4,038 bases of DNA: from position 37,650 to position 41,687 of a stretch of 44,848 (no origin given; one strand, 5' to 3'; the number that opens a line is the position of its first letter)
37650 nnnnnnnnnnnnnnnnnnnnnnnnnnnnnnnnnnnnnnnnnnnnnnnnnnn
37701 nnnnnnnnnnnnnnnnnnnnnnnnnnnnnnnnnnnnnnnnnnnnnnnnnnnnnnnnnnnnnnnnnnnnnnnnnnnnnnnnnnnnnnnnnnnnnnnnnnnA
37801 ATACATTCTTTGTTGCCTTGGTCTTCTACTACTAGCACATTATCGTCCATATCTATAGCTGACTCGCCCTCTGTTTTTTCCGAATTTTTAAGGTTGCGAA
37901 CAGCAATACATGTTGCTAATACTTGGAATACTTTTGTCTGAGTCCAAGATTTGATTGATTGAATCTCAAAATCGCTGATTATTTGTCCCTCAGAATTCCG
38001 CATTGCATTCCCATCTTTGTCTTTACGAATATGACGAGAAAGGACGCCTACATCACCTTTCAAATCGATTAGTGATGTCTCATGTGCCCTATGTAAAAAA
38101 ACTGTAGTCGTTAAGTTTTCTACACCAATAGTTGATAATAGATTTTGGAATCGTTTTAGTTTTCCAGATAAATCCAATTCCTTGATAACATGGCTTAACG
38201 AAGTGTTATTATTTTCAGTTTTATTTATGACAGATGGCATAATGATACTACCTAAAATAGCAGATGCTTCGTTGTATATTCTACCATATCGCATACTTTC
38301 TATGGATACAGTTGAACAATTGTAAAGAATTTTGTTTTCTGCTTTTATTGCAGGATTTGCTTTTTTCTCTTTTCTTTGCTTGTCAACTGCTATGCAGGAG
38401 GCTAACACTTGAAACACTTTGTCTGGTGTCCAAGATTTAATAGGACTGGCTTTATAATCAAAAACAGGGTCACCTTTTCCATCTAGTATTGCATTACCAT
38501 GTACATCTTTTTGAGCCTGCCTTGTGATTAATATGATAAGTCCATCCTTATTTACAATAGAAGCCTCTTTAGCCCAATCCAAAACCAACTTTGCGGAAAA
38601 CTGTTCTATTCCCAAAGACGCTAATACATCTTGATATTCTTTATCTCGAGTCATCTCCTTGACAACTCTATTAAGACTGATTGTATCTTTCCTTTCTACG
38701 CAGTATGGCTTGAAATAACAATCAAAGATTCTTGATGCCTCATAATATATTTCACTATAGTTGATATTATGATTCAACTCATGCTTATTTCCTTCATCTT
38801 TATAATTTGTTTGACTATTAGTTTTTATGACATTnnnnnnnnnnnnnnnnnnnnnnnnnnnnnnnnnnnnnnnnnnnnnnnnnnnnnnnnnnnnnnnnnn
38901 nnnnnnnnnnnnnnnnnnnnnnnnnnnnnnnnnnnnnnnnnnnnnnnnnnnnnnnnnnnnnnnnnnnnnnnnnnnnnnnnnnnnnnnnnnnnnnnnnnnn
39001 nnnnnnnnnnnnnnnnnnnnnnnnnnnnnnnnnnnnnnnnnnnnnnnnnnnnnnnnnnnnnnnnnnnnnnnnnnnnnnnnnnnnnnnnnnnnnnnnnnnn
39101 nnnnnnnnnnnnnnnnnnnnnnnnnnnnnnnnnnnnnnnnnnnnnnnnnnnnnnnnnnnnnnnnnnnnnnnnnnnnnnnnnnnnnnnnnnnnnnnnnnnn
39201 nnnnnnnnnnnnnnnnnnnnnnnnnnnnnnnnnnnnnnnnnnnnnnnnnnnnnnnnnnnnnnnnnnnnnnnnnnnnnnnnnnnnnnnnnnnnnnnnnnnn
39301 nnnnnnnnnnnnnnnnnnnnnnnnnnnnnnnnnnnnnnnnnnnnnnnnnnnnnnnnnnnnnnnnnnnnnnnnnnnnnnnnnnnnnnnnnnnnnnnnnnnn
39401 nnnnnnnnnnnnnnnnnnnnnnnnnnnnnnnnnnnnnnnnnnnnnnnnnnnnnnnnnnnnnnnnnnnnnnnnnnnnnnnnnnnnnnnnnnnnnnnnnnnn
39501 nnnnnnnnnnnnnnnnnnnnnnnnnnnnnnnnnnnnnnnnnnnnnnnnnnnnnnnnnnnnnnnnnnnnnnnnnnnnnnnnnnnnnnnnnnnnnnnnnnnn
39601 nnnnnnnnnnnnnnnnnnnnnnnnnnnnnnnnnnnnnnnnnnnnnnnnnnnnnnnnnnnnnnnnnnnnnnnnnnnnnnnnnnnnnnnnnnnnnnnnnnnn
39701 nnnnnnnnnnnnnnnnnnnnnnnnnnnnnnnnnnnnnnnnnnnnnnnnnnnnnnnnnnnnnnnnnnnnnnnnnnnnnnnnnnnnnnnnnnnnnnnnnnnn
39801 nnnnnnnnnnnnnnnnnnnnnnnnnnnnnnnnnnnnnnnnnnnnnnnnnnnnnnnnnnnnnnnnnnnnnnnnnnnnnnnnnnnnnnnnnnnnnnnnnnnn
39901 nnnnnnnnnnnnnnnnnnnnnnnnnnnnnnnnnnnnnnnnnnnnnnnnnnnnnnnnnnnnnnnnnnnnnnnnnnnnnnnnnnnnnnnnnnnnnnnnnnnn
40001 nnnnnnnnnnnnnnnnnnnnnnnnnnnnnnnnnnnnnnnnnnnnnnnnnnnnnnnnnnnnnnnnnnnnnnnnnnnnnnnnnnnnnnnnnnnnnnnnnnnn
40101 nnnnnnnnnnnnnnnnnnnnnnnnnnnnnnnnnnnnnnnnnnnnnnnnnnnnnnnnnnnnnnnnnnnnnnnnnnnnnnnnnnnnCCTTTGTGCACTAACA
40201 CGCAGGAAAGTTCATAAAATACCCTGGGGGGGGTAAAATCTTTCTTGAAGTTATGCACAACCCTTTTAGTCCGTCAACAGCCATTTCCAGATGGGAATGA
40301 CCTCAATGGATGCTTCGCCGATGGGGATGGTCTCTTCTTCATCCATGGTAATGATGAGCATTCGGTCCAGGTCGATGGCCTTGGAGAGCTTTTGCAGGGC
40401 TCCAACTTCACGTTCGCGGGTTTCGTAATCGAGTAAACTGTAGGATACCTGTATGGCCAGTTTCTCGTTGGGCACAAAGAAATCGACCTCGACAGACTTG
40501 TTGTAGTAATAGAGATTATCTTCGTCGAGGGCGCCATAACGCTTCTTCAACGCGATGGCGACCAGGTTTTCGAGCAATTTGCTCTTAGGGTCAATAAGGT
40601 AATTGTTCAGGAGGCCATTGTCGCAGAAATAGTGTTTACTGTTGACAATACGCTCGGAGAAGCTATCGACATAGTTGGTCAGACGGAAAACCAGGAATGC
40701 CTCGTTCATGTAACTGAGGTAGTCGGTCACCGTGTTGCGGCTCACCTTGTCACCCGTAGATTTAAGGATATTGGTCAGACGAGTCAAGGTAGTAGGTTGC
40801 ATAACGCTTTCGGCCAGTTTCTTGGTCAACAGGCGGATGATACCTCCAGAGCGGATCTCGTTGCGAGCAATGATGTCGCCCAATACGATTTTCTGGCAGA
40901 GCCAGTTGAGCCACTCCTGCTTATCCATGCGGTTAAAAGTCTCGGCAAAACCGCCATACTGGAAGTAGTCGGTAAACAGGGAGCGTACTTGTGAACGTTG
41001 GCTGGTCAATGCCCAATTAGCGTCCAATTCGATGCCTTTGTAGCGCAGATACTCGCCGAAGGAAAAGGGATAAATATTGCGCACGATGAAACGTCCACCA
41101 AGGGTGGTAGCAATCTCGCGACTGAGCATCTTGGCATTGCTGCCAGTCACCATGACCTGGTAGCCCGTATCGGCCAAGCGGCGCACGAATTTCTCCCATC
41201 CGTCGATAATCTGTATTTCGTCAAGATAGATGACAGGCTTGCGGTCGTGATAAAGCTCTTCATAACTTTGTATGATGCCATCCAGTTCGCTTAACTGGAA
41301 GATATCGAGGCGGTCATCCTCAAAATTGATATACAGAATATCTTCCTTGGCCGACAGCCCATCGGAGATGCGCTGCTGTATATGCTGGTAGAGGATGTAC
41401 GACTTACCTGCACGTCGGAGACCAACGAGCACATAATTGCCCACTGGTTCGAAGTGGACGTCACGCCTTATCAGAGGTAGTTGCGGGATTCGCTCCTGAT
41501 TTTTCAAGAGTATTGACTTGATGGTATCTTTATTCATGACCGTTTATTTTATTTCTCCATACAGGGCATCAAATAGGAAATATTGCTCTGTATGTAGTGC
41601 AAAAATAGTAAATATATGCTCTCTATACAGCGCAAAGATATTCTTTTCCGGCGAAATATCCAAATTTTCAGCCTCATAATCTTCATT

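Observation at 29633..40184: AT-rich four-gene operon built around a 1,726-aa DruE-like helicase with three partners of no recognisable family: candidate undescribed (Druantia-like) anti-phage system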

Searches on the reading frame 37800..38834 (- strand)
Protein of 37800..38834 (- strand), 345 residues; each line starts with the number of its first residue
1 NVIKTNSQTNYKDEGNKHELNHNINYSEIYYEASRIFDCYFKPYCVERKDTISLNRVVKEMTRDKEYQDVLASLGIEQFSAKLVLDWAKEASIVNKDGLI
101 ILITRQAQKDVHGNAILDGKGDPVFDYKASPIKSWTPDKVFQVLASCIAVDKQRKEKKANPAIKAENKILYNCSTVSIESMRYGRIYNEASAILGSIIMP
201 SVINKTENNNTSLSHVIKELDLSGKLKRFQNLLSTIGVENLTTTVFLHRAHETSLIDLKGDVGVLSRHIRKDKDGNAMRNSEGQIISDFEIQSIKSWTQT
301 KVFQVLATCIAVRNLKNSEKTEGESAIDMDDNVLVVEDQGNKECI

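Call 87: find_homologous_proteins(query=window:37800-38834:-)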
Query window:37800-38834:-: 2079 candidates shared short words with the query, none scored E <= 0.001.

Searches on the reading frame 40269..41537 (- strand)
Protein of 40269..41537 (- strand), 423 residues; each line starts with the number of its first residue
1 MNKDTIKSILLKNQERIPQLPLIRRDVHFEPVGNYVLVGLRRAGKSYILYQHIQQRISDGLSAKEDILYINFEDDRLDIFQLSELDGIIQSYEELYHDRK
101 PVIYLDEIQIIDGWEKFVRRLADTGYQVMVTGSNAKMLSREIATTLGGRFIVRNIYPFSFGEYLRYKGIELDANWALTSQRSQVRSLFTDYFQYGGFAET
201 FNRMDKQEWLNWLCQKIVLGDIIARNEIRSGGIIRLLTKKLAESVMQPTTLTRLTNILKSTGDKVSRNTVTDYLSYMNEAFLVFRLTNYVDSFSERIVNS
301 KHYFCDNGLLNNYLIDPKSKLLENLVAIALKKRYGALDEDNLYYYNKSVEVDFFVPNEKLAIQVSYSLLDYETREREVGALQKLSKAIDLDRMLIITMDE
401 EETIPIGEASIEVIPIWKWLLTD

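Call 3: search_protein_families(library=padloc, proteins=[window:40269-41537:-], max_evalue=0.01)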
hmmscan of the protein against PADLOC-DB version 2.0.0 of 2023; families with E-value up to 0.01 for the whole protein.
window:40269-41537:- (423 aa): 6 families
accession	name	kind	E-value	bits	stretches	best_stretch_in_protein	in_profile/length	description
PDLC04787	PDC-S01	-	3.8e-96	320.5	1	36-422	31-408/412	-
PDLC04789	PDC-S01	-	4.9e-34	116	1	35-353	20-325/375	-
PDLC04790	PDC-S01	-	1.9e-22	77.6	1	36-416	31-414/422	-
PDLC04791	PDC-S01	-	5.2e-17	59.6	1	36-399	23-378/395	-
PDLC04786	PDC-S01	-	2.4e-13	47.6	1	36-196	24-195/439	-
PDLC04788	PDC-S01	-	4.1e-06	24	1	36-209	23-201/448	-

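Call 4: search_protein_families(library=pfam, proteins=[window:40269-41537:-], max_evalue=0.01)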
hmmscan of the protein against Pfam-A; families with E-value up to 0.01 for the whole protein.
window:40269-41537:- (423 aa): 2 families
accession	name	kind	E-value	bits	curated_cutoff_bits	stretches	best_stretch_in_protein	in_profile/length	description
PF13173.12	AAA_14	-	5.8e-35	120.5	27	1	35-164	5-129/129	AAA domain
PF13635.12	DUF4143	-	1.2e-16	61.3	28.1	1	221-366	3-159/160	Domain of unknown function (DUF4143)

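Call 6: search_protein_families(library=ncbifam, proteins=[window:40269-41537:-], max_evalue=1)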
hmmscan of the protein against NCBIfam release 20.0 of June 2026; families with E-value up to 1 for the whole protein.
window:40269-41537:- (423 aa): 1 family
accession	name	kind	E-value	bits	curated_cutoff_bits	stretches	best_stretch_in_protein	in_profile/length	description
NF003296.0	PRK04296.1-1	equivalog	0.12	12.4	183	1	96-135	78-118/195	thymidine kinase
